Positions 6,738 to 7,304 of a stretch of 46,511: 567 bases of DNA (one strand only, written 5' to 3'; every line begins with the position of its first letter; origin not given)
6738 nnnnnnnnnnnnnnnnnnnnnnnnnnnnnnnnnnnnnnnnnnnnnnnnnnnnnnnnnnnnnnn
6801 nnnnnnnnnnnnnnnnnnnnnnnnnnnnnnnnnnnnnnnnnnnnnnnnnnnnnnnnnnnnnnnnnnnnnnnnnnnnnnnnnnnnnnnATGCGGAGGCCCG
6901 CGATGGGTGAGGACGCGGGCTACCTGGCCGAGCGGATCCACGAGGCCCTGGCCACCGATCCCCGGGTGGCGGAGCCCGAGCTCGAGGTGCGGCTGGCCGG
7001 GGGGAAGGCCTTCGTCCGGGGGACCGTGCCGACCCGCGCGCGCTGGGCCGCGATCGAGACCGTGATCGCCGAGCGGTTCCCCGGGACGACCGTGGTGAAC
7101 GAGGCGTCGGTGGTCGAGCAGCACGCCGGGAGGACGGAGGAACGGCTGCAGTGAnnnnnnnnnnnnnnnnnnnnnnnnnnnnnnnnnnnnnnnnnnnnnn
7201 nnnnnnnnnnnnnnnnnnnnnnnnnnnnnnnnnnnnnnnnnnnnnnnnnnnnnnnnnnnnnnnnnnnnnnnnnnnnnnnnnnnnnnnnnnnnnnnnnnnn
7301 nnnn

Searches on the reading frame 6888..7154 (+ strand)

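Call 49: search_protein_families(library=pfam, proteins=[window:6888-7154:+], max_evalue=5)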
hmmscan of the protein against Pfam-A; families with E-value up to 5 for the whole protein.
window:6888-7154:+ (88 aa): 1 family
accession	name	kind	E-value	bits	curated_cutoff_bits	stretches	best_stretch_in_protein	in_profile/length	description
PF04972.22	BON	-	1.3e-06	29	27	1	12-76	4-68/69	BON domain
